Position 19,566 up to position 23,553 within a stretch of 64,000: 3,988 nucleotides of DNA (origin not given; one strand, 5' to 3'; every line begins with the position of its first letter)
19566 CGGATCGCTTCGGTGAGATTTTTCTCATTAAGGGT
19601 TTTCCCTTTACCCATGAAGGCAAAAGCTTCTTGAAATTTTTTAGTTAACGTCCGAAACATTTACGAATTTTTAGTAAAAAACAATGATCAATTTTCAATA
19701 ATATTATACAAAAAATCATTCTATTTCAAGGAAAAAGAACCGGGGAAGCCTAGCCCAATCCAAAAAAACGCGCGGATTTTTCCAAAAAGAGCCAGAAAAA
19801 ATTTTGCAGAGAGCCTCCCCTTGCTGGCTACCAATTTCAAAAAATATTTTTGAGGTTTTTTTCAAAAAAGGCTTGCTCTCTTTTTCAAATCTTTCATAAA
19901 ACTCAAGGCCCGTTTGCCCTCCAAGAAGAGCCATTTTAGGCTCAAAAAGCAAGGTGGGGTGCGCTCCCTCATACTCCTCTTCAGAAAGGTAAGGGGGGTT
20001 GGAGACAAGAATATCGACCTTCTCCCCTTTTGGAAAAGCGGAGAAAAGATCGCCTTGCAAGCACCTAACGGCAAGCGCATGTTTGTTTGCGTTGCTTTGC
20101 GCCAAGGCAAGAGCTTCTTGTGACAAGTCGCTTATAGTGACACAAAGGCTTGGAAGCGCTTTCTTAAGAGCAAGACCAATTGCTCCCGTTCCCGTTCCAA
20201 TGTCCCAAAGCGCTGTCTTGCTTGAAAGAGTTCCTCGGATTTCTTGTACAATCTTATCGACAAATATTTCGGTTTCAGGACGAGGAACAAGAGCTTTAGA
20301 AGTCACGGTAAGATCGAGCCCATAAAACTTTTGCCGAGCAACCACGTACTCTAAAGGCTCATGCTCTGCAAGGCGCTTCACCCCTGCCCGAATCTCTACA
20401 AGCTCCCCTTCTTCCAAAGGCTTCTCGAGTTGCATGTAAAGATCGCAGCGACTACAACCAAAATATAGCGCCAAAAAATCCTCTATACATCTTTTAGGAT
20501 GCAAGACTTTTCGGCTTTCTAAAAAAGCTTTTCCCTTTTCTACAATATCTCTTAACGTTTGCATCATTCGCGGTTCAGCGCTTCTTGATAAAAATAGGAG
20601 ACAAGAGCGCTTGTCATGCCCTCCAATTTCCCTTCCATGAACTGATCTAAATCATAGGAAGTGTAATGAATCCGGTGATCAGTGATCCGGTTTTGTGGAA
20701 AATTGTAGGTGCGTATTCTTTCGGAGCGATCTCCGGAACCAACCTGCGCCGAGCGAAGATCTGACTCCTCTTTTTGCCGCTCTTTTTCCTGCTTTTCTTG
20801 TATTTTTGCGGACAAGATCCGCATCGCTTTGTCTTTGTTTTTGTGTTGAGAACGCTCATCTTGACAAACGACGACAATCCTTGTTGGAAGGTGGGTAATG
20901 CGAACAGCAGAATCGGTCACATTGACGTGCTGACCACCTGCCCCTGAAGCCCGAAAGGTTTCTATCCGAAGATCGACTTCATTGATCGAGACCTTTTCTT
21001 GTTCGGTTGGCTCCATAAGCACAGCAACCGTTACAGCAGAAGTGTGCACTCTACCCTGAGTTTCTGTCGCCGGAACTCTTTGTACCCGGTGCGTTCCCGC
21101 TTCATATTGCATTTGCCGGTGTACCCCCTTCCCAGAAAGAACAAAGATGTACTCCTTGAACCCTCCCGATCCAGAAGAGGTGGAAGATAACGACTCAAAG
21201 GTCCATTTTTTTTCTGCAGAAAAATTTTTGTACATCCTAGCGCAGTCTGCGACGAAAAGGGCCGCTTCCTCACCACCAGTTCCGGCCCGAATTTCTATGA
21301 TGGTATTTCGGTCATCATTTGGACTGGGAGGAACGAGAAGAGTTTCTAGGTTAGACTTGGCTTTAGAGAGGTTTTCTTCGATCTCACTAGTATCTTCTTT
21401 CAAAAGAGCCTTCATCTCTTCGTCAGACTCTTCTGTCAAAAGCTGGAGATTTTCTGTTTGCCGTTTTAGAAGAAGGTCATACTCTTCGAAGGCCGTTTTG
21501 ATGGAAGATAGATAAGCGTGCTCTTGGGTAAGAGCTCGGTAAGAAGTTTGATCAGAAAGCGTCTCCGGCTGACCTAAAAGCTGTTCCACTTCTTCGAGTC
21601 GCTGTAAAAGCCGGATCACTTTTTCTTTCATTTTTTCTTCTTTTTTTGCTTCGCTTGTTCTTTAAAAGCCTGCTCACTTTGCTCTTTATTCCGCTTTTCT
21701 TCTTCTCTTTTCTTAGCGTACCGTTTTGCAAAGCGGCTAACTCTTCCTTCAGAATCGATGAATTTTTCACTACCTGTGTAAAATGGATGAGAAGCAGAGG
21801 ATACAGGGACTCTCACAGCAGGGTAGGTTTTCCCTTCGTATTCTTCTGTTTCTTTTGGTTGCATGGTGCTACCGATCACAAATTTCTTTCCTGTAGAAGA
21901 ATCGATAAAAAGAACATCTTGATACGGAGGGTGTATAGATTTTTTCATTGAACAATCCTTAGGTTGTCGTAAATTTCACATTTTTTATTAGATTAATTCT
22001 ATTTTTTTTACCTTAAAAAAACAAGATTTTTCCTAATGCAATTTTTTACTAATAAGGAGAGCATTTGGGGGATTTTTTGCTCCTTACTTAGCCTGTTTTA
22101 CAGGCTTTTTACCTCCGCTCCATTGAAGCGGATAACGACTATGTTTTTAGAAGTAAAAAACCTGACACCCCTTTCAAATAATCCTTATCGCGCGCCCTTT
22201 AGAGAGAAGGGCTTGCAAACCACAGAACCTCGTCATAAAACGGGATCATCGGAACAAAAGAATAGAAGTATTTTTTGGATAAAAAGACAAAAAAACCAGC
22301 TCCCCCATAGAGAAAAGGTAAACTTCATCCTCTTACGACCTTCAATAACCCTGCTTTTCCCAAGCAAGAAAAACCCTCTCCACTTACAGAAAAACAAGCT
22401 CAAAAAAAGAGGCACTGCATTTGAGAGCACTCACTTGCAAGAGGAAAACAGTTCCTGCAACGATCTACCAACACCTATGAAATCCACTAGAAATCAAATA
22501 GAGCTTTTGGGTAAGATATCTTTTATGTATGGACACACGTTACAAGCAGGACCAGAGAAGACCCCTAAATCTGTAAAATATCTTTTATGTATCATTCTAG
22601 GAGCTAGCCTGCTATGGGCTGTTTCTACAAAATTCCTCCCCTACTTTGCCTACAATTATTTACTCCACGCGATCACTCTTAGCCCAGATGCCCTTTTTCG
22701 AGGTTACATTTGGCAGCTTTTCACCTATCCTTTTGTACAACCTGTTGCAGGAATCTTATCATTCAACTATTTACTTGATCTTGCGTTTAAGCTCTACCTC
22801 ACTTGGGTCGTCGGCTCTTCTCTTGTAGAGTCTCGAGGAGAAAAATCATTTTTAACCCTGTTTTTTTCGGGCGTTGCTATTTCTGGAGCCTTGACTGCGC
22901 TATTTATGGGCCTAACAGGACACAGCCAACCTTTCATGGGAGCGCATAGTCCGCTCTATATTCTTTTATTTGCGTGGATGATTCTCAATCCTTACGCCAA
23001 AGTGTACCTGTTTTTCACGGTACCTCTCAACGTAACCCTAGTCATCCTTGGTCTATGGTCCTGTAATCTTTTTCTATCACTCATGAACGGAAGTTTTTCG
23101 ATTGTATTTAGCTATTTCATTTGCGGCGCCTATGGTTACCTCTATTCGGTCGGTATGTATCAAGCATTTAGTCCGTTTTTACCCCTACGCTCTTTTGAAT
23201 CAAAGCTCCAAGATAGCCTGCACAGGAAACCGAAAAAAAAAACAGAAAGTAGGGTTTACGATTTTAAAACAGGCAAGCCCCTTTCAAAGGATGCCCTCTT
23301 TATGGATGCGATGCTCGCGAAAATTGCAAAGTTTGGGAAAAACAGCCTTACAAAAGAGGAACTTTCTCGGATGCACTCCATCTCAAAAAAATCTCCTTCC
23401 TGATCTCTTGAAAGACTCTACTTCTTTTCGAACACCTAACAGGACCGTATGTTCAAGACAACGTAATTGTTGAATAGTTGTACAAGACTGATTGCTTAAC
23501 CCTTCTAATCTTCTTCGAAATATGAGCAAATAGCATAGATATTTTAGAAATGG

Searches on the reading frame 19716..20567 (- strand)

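Call 28: search_protein_families(library=pfam, proteins=[window:19716-20567:-], max_evalue=0.00001)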
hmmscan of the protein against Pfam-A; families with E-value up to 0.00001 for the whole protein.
window:19716-20567:- (283 aa): 5 families
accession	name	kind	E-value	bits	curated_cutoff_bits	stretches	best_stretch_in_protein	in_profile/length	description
PF05175.20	MTS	-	5.1e-15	56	23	1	116-199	31-114/170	Methyltransferase small domain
PF17827.6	PrmC_N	-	4.6e-10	40.4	23.4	1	8-75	2-69/71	PrmC N-terminal domain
PF13649.12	Methyltransf_25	-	1.5e-09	38.9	27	1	122-198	3-81/97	Methyltransferase domain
PF13847.12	Methyltransf_31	-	3.8e-07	30.3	27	1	115-190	2-81/145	Methyltransferase domain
PF00891.24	Methyltransf_2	-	8.3e-06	25.7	22.3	0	100-183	48-130/210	O-methyltransferase domain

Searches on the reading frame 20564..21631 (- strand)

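Call 29: search_protein_families(library=pfam, proteins=[window:20564-21631:-], max_evalue=0.00001)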
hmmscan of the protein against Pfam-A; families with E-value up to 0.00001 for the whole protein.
window:20564-21631:- (355 aa): 2 families
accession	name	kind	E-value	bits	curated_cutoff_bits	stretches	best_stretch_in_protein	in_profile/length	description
PF03462.23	PCRF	-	1.6e-61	208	24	1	10-202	3-194/194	PCRF domain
PF00472.26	RF-1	-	2.1e-42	144.2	35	1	211-320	2-116/116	RF-1 domain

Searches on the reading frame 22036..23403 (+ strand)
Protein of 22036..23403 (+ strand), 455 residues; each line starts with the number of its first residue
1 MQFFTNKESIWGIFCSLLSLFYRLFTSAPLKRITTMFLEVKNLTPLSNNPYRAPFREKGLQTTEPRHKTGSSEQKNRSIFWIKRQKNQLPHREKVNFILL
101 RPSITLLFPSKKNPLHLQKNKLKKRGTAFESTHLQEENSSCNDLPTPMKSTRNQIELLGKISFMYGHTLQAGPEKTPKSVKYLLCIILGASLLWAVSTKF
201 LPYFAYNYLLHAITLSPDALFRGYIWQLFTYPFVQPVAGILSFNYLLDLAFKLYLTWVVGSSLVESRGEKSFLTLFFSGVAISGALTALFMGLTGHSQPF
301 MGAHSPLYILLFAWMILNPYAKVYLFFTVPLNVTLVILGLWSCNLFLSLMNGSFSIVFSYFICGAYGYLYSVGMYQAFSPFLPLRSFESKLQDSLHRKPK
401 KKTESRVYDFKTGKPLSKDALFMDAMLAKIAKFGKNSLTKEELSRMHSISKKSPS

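Call 29: search_protein_families(library=pfam, proteins=[window:22036-23403:+], max_evalue=0.00001)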
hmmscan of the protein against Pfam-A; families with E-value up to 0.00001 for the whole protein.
window:22036-23403:+ (455 aa): 0 families

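Call 86: search_protein_families(library=pfam, proteins=[window:22036-23403:+], max_evalue=0.001)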
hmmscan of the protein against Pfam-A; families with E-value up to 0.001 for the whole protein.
window:22036-23403:+ (455 aa): 1 family
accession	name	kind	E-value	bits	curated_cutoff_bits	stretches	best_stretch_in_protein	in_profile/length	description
PF01694.28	Rhomboid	-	0.00012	22.8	22.6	1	224-372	3-138/143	Rhomboid domain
